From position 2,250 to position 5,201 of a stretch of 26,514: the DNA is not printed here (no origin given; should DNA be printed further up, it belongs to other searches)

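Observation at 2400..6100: Two-gene operon: cytochrome-bd-like membrane subunit pair with the second subunit fused to a monoheme plus heptaheme c-type cytochrome (8 CxxCH)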

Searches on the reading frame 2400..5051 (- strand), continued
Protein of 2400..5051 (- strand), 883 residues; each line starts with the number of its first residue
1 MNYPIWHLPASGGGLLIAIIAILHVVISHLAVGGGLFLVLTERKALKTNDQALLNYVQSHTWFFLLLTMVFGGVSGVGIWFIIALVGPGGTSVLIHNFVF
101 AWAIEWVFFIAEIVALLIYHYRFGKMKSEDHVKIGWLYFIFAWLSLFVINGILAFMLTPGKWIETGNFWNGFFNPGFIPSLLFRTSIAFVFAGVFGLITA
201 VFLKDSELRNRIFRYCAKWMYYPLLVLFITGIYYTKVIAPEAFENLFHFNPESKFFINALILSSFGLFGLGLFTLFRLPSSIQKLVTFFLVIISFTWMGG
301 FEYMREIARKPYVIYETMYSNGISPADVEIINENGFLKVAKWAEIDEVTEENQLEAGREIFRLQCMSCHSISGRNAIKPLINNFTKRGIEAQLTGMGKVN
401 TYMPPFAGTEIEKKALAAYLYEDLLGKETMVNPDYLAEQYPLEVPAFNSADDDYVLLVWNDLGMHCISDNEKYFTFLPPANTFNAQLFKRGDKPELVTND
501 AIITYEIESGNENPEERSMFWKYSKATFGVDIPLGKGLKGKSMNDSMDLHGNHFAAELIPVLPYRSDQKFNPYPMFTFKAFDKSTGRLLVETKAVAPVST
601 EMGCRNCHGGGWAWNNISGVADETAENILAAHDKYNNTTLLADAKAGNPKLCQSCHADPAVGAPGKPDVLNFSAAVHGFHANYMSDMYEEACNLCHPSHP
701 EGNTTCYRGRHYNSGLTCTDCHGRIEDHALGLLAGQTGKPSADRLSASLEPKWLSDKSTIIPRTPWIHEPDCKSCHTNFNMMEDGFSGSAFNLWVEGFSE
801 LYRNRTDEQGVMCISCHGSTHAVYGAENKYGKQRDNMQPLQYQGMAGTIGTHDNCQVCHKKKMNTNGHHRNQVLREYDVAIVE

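Call 22: search_solved_structures(query=A2, max_evalue=1, show_alignments=2)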
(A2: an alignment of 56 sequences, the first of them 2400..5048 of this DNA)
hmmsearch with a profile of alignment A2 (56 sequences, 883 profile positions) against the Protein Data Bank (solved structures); distinct sequences matched with E-value up to 1: 33.
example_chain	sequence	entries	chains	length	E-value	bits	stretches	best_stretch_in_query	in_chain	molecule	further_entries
6xkx_p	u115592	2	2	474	0.0011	20.1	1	352-395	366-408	Cbb3-type cytochrome c oxidase subunit CcoP,Cytochrome c-type cyt cy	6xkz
2v08_A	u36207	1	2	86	0.0018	19.4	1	354-423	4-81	CYTOCHROME C6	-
3ph2_B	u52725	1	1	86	0.0026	18.9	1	354-423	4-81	Cytochrome c6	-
9wcx_U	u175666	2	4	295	0.0057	17.7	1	350-421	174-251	Cytochrome bc1 complex cytochrome c subunit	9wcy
7q21_C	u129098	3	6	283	0.0087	17.1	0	353-421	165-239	Cytochrome bc1 complex cytochrome c subunit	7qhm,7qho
6tr1_C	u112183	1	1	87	0.014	16.5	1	354-423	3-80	Cytochrome c6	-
6tr1_A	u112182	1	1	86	0.019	16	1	354-423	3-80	Cytochrome c6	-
6hwh_M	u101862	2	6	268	0.019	16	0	355-422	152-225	Cytochrome bc1 complex cytochrome c subunit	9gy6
8ovc_O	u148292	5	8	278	0.021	15.8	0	355-422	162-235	Cytochrome bc1 complex cytochrome c subunit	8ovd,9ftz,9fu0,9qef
8hcr_C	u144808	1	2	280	0.024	15.6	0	352-410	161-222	Cytochrome bc1 complex cytochrome c subunit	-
7e1v_O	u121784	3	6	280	0.024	15.6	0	352-410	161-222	Cytochrome bc1 complex cytochrome c subunit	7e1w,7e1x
6adq_C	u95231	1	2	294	0.026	15.6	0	355-422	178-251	Cytochrome bc1 complex cytochrome c subunit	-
1c6s_A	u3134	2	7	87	0.03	15.4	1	354-423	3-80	CYTOCHROME C6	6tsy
6tr1_E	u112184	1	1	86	0.031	15.3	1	354-423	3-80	Cytochrome c6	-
7rh5_O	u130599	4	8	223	0.039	15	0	355-422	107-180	Cytochrome bc1 complex cytochrome c subunit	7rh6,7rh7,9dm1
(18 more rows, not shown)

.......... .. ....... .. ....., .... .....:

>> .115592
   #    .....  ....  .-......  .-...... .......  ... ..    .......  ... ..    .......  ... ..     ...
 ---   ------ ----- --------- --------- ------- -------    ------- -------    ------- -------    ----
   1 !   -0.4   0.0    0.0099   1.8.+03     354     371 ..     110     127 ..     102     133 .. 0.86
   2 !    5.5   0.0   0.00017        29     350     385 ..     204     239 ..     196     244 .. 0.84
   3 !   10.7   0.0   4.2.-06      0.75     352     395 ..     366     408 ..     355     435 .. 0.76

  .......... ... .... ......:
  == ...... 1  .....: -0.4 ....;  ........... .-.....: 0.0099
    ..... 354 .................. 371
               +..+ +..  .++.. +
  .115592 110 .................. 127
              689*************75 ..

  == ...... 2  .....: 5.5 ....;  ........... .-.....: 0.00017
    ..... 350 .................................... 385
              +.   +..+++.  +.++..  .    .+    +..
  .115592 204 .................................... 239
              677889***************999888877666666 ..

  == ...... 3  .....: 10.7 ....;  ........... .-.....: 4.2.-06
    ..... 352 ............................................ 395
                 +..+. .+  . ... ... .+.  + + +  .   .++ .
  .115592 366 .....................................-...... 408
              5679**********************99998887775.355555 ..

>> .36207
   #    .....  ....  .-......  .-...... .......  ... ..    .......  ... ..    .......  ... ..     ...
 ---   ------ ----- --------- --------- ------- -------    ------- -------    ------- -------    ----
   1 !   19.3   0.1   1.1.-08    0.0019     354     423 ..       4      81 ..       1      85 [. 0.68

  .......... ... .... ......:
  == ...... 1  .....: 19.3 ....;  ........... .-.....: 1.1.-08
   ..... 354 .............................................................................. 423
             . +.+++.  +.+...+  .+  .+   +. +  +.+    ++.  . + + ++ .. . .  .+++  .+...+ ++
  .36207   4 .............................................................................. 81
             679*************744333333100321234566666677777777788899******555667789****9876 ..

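Call 26: find_related_loci(query=A2, collection=genome_contigs, flank=10000)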
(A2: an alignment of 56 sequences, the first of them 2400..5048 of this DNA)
Query A2 (882 aa) in genome_contigs; peptide patterns used: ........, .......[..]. (x = any residue, [..] = any of these).
600 stretches matched a pattern (row limit reached: there are more); 584 encode a relative of the query (tblastn E <= 1e-3); the best 80 are kept; 80 distinct loci.
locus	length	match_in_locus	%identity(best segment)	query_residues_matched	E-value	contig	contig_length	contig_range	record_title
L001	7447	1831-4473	75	1-881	0e+0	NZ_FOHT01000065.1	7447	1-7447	Draconibacterium orientale strain DSM 25947, whole genome shotgun sequence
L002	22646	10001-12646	75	1-882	0e+0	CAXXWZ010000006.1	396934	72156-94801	MAG: Bacteroidales bacterium isolate 556df4bf-b6b3-4683-a460-d9bb7ae4eba6 genome assembly, contig: contig_6, whole genom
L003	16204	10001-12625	69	1-875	0e+0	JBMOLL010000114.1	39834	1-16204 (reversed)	MAG: Bacteroidota bacterium isolate Betzabe_MAG023 MAG023_114, whole genome shotgun sequence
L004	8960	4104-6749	68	1-882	0e+0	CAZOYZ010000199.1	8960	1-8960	MAG TPA_asm: uncultured Prolixibacteraceae bacterium isolate SRP192927_co3_115 genome assembly, contig: NODE_20515_lengt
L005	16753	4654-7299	67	1-882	0e+0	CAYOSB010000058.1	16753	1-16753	MAG TPA_asm: uncultured Bacteroidaceae bacterium isolate SRP141376_co4_139 genome assembly, contig: NODE_5921_length_167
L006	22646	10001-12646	69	1-882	0e+0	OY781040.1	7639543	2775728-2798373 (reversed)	MAG: Prolixibacteraceae bacterium isolate 091523aa-b5b1-465f-b98d-6c4ce120146c genome assembly, chromosome: 1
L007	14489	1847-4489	67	1-882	0e+0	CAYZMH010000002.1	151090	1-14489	MAG TPA_asm: uncultured Bacteroidaceae bacterium isolate binchicken_co13_123 genome assembly, contig: NODE_28_length_151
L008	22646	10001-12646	68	1-882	0e+0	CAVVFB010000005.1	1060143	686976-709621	MAG: uncultured Bacteroidetes bacterium isolate MFD04716.bin.2.43 genome assembly, contig: contig_13320, whole genome sh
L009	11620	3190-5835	66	1-882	0e+0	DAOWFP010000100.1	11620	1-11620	MAG TPA_asm: Bacteroidota bacterium isolate CSMAG_1968 CSMAG_1968_k141_5513811_length_11620_cov_13.5214, whole genome sh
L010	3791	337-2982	67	1-882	0e+0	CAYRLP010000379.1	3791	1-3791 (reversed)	MAG TPA_asm: uncultured Bacteroides sp. isolate binchicken_co294_125 genome assembly, contig: NODE_19123_length_3791_cov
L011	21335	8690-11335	67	1-882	0e+0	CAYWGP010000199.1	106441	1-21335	MAG TPA_asm: uncultured Bacteroides sp. isolate binchicken_co231_94 genome assembly, contig: k141_4014548, whole genome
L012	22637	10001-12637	65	1-881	0e+0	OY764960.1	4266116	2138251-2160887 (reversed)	MAG: Bacteroidales bacterium isolate 98b5a9af-caee-4748-8dc1-d08c89d51036 genome assembly, chromosome: 1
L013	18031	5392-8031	65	1-882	0e+0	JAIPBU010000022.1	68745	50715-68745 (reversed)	MAG: Bacteroidales bacterium isolate Tobar15.5-16.5m-G9 Tobar15-5-16-5m-C171, whole genome shotgun sequence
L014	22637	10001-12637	66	1-882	0e+0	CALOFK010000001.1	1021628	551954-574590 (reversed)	MAG: uncultured Marinilabiliaceae bacterium isolate HOU_bin.0151 genome assembly, contig: contig_8889, whole genome shot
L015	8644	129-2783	61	1-879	0e+0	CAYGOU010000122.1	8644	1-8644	MAG TPA_asm: uncultured Porphyromonadaceae bacterium isolate ERP113451_co4_87 genome assembly, contig: NODE_5743_length_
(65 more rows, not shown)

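Call 35: predict_structure(alignment_id=A2)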
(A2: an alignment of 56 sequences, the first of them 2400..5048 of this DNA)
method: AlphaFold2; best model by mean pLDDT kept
length: 882 residues; sequences in the alignment: 56
mean_pLDDT: 79.8   pTM: 0.68
mean pLDDT of the five models: 79.8, 76.7, 76.6, 72.3, 71.9
residues with pLDDT >= 90: 272; 70-90: 407; 50-70: 149; < 50: 54
segments of 3 or more residues with pLDDT < 50: 1-12, 309-321, 766-777, 783-796
pLDDT, mean of each block of 10 residues (from residue 1): 38 57 80 91 92 92 87 71 56 74 90 94 92 94 89 70 77 84 87 88 86 86 82 71 61 76 80 70 82 82 60 35 70 85 86 93 74 76 92 83 81 96 87 82 90 90 79 89 93 89 96 93 91 93 95 93 92 95 95 89 85 88 92 88 94 76 82 90 87 69 60 66 85 87 89 81 55 46 42 42 73 70 72 88 80 81 64 56 58
secondary structure, 60 per line:
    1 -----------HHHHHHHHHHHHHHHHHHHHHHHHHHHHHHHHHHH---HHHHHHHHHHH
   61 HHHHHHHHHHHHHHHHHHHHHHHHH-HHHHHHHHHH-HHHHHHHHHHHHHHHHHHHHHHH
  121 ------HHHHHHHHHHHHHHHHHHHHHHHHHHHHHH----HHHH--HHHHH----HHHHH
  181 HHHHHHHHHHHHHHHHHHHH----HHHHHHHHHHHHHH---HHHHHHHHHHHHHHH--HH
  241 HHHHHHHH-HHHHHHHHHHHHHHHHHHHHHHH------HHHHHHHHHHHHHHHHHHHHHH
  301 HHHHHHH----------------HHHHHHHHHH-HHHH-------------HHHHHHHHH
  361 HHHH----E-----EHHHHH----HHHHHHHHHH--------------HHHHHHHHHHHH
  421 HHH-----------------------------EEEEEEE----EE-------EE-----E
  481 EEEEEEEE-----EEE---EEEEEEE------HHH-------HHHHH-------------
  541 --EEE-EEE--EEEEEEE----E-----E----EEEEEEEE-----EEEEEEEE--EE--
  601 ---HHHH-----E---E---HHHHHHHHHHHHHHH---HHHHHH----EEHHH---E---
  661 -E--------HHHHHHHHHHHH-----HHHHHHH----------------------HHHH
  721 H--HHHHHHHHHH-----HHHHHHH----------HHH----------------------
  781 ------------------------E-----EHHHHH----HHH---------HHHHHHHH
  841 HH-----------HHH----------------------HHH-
elements in order (helices of 4 or more, strands of 3 or more residues): H12-46 H50-85 H87-96 H98-120 H127-156 H161-164 H167-171 H176-200 H205-218 H222-236 H239-248 H250-272 H279-307 H324-333 H335-338 H352-364 H376-380 H385-394 H409-423 E453-459 E480-488 E494-496 E500-506 H523-527 E543-545 E547-549 E552-558 E574-581 E587-594 H604-607 H621-635 H639-644 H671-682 H688-694 H717-721 H724-733 H739-745 H812-816 H833-842

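Call 38: fold_search(model_id=the predicted structure, library=pdb)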
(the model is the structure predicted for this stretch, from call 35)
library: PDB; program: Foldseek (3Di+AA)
matches with E <= 10: 460; with E <= 0.001: 14
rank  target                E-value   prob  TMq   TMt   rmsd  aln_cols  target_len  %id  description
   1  8b4o_A                3.6e-06  1.00  0.27  0.51   9.1       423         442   16  Cryo-EM structure of cytochrome bd oxidase from C. glutamicum (released 2022-12-28)
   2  7oy2_C                4.6e-06  1.00  0.28  0.51   8.3       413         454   13  High resolution structure of cytochrome bd-II oxidase from E. coli (released 2021-12-15)
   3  5doq_A                6.8e-06  1.00  0.31  0.60   4.7       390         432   14  The structure of bd oxidase from Geobacillus thermodenitrificans (released 2016-05-04)
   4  6rko_A                7.7e-06  1.00  0.29  0.56   6.2       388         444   15  Cryo-EM structure of the E. coli cytochrome bd-I oxidase at 2.68 A resolution (released 2019-10-16)
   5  9r2g_A                1.0e-05  1.00  0.28  0.63   4.6       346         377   17  Cytochrome bd II oxidase qOR-2 type from Mycobacterium smegmatis (released 2026-03-04)
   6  6rx4_A                1.1e-05  1.00  0.29  0.52   8.4       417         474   14  THE STRUCTURE OF BD OXIDASE FROM ESCHERICHIA COLI (released 2019-11-20)
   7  7d5i_A                1.8e-05  1.00  0.27  0.51   6.4       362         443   16  Structure of Mycobacterium smegmatis bd complex in the apo-form. (released 2021-06-23)
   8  9fka_A                2.1e-05  1.00  0.31  0.58   4.0       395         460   13  Cryo-EM structure of the reduced cytochrome bd oxidase from M. tuberculosis (released 2025-02-12)
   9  7nkz_A                5.6e-05  1.00  0.28  0.51   6.4       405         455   13  Cryo-EM structure of the cytochrome bd oxidase from M. tuberculosis at 2.5 A resolution (released 2021-09-22)
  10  7ose_A                8.5e-05  1.00  0.29  0.49   6.5       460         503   12  cytochrome bd-II type oxidase with bound aurachin D (released 2021-11-17)
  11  6rx4_B                6.0e-04  1.00  0.24  0.50   7.6       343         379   14  THE STRUCTURE OF BD OXIDASE FROM ESCHERICHIA COLI (released 2019-11-20)
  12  7d5i_B                8.7e-04  1.00  0.24  0.55   5.7       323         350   13  Structure of Mycobacterium smegmatis bd complex in the apo-form. (released 2021-06-23)
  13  7ose_B                9.5e-04  1.00  0.24  0.51   6.1       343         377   16  cytochrome bd-II type oxidase with bound aurachin D (released 2021-11-17)
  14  7oy2_B                9.5e-04  1.00  0.24  0.50   6.8       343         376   14  High resolution structure of cytochrome bd-II oxidase from E. coli (released 2021-12-15)
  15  5doq_B                1.4e-03  1.00  0.27  0.65   4.7       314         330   13  The structure of bd oxidase from Geobacillus thermodenitrificans (released 2016-05-04)
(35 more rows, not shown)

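Call 55: search_protein_families(library=pfam, proteins=[P0014], max_evalue=1)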
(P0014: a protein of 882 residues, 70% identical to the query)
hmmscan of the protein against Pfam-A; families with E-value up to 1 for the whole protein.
P0014 (882 aa): 9 families
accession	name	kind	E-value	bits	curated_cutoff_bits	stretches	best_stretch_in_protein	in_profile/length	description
PF22113.1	Mtrc-MtrF_II-IV_dom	-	6.4e-11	42.5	30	3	646-820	26-167/176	Outer membrane cytochrome MtrC/MtrF-like, domains II/IV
PF01654.22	Cyt_bd_oxida_I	-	1.2e-10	41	26.2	2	17-236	6-235/418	Cytochrome bd terminal oxidase subunit I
PF14522.11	Cytochrome_C7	-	2.3e-09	37.4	24.8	2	770-859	15-67/67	Cytochrome c7 and related cytochrome c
PF13442.11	Cytochrome_CBB3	-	6.6e-06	26.8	27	1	354-420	3-68/68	Cytochrome C oxidase, cbb3-type, subunit III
PF14537.11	Cytochrom_c3_2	-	4.1e-05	24.4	25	1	710-778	2-67/79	Cytochrome c3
PF02085.21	Cytochrom_CIII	-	0.0015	19.3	22.9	1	679-725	37-86/101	Class III cytochrome C family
PF13435.11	Cytochrome_C554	-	0.072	14.5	20.8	0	754-817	34-84/84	Cytochrome c554 and c-prime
PF09699.15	Paired_CXXCH_1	-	0.28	11.4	20.6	0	602-657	8-38/41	Doubled CXXCH motif (Paired_CXXCH_1)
PF00034.26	Cytochrom_C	-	0.31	12.8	21.3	1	354-385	1-34/90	Cytochrome c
